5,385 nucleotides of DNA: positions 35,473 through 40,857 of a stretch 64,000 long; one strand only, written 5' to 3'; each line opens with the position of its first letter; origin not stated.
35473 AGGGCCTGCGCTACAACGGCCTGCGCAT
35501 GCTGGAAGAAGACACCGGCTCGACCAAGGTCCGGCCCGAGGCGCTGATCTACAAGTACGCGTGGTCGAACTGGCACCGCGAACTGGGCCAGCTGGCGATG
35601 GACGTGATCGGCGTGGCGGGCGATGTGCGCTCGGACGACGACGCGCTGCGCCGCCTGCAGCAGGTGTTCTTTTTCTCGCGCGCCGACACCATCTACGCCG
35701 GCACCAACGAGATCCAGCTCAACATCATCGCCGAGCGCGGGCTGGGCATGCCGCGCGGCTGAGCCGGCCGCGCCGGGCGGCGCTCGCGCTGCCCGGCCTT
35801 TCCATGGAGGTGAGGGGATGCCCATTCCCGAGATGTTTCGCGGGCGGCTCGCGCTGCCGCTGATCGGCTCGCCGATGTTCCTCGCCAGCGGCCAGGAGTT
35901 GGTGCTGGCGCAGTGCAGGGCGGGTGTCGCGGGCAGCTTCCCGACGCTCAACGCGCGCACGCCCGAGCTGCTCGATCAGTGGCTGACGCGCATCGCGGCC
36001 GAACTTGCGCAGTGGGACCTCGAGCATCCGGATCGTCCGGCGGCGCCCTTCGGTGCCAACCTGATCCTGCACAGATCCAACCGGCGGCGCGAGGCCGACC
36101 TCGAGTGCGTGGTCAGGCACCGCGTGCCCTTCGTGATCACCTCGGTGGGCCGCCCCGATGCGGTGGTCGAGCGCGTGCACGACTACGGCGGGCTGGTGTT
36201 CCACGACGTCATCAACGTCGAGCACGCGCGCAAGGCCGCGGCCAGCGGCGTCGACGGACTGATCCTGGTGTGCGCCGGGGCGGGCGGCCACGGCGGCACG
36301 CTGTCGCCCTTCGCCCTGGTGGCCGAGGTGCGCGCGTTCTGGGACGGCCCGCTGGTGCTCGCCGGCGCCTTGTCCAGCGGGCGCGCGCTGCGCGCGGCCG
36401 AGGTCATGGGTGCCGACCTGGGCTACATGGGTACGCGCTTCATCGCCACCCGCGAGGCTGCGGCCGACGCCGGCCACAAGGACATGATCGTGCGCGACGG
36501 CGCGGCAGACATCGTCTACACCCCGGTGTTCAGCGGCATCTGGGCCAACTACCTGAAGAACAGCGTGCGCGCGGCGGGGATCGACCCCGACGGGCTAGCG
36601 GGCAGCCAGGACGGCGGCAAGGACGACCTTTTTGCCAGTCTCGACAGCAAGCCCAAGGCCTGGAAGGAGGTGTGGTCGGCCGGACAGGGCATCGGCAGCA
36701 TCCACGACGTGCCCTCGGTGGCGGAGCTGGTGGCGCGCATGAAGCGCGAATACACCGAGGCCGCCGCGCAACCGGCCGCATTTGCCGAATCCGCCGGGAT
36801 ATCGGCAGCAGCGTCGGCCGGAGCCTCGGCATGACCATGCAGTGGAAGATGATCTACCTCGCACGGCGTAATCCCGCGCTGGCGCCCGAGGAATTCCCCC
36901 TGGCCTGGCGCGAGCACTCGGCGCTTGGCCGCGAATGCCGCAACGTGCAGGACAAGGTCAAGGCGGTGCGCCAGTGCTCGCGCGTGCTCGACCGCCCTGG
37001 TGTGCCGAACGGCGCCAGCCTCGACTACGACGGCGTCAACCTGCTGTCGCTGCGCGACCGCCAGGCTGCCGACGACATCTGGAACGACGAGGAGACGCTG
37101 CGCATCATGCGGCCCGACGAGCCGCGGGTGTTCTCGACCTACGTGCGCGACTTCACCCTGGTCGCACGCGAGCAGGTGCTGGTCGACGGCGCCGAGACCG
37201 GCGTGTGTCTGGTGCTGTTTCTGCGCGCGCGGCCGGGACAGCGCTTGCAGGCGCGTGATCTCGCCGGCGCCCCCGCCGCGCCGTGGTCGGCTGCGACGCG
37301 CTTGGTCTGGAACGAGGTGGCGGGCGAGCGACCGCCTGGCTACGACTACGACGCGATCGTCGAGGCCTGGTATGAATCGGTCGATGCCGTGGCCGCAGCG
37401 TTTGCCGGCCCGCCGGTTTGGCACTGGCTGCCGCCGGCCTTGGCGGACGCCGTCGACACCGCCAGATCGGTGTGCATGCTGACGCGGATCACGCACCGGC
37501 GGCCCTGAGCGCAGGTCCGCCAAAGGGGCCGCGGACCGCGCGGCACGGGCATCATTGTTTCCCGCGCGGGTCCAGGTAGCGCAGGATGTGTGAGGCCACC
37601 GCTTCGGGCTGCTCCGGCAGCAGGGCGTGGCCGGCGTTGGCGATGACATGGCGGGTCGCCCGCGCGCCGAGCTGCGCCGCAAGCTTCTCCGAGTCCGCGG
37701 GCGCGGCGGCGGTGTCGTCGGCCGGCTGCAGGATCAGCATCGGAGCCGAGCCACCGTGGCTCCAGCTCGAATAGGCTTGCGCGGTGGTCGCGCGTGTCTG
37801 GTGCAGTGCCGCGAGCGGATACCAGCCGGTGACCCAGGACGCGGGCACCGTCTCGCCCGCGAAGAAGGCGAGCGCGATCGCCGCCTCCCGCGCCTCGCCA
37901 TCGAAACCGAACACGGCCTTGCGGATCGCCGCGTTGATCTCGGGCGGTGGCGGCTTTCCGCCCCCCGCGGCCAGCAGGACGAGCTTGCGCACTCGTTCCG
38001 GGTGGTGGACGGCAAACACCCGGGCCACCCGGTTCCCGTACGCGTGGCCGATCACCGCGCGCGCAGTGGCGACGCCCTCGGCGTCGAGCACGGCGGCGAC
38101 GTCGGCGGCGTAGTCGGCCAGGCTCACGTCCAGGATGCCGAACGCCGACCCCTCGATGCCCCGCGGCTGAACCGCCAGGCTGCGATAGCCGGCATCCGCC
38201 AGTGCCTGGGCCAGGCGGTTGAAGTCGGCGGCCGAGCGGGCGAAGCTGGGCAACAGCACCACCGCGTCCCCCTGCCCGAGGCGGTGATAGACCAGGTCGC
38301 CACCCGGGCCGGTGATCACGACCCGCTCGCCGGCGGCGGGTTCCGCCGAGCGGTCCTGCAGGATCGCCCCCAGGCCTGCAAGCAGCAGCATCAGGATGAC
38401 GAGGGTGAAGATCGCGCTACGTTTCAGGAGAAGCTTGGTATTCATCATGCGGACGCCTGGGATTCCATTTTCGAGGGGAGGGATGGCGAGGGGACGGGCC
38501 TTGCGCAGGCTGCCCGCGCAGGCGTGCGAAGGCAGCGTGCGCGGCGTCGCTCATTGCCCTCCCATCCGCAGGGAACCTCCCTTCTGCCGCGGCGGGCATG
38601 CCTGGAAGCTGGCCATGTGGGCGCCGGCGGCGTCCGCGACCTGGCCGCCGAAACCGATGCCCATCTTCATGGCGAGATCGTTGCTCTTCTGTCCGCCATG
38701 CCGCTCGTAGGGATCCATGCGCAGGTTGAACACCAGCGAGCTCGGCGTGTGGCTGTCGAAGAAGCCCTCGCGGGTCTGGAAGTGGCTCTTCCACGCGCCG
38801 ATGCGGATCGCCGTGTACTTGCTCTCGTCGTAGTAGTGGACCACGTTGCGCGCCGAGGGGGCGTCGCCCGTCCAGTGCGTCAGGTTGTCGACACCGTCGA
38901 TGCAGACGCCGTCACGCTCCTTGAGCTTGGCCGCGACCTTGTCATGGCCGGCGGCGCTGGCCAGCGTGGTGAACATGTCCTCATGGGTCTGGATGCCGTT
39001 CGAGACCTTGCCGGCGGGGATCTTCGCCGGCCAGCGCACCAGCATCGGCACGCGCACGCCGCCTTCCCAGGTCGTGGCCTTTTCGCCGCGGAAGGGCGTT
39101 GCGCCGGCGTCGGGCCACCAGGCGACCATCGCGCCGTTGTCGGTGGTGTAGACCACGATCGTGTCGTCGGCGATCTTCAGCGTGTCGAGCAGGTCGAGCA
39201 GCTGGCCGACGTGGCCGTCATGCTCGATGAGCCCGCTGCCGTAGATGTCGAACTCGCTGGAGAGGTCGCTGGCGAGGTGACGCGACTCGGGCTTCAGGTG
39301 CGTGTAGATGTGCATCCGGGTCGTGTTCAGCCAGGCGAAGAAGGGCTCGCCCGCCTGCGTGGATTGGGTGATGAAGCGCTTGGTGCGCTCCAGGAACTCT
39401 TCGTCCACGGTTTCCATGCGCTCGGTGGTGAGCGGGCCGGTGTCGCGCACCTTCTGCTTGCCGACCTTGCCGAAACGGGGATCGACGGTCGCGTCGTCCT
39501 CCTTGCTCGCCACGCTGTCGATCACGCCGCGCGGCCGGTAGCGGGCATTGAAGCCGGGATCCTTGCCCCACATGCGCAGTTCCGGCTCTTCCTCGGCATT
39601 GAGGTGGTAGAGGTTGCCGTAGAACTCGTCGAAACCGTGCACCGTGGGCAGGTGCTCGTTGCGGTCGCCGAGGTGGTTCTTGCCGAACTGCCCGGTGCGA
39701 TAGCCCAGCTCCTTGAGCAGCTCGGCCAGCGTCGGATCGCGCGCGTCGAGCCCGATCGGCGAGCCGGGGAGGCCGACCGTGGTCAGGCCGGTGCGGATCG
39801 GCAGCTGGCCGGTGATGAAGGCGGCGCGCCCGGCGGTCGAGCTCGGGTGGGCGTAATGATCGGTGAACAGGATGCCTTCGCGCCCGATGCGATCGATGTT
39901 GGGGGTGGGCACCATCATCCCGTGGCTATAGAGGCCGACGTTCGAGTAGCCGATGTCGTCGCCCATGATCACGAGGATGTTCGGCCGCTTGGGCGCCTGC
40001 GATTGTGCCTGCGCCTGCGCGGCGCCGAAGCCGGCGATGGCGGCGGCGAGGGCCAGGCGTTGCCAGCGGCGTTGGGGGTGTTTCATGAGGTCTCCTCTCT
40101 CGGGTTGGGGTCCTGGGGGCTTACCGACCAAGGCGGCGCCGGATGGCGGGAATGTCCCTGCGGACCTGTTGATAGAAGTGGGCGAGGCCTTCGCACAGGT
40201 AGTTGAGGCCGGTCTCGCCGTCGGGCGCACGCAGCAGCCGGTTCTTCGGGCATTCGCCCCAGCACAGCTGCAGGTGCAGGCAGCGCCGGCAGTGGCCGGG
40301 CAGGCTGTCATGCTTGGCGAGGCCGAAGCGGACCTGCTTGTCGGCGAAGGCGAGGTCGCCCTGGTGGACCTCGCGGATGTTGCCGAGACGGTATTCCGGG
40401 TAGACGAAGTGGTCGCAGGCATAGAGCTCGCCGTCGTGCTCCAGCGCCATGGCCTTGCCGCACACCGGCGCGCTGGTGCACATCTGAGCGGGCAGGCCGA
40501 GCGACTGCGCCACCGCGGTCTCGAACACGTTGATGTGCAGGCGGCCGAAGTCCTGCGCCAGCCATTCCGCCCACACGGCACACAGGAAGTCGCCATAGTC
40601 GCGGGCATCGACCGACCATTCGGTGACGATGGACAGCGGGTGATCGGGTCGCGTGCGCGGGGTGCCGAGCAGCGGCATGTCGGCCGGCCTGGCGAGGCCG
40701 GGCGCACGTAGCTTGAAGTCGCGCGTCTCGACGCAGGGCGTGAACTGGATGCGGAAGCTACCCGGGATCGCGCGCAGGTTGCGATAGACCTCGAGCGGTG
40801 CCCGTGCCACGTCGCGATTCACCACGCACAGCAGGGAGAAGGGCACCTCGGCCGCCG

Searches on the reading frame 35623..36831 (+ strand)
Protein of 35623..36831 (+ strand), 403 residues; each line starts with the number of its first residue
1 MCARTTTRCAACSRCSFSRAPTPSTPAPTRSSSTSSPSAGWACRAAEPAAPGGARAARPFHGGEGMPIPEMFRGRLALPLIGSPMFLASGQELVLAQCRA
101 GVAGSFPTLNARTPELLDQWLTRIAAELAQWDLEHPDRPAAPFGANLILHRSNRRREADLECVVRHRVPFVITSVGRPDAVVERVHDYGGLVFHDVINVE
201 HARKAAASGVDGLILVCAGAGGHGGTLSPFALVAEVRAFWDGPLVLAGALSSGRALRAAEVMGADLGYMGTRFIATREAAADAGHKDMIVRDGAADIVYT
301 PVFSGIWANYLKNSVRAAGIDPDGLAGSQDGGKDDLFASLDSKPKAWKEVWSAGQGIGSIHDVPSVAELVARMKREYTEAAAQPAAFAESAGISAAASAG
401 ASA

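Call 29: search_protein_families(library=pfam, proteins=[window:35623-36831:+])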
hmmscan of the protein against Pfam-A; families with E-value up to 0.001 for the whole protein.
window:35623-36831:+ (403 aa): 1 family
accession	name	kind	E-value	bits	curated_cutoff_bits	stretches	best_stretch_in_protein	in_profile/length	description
PF03060.21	NMO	-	7e-24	85.3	28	1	160-373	106-328/331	Nitronate monooxygenase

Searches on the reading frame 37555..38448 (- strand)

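Call 17: search_protein_families(library=pfam, proteins=[window:37555-38448:-])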
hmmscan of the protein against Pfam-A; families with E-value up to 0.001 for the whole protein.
window:37555-38448:- (298 aa): 4 families
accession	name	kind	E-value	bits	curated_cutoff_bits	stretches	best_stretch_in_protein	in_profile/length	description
PF00561.26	Abhydrolase_1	-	1.6e-18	67.7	25.8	1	62-199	2-137/245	alpha/beta hydrolase fold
PF12146.15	Hydrolase_4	-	6.2e-14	52.3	27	2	62-167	6-115/239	Serine aminopeptidase, S33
PF12697.13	Abhydrolase_6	-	1.5e-13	52.3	26.3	1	63-285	1-215/217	Alpha/beta hydrolase family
PF08386.16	Abhydrolase_4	-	0.00084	19.9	21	0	226-293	26-92/103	TAP-like protein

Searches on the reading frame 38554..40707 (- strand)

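Call 29: search_protein_families(library=pfam, proteins=[window:38554-40707:-])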
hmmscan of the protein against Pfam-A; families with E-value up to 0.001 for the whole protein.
window:38554-40707:- (718 aa): 2 families
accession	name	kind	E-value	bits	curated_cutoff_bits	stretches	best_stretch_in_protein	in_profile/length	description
PF00884.28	Sulfatase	-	1.8e-52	179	25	1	242-587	1-300/301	Sulfatase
PF14707.11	Sulfatase_C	-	2.4e-05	25.3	30.9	1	619-671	2-70/127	C-terminal region of aryl-sulfatase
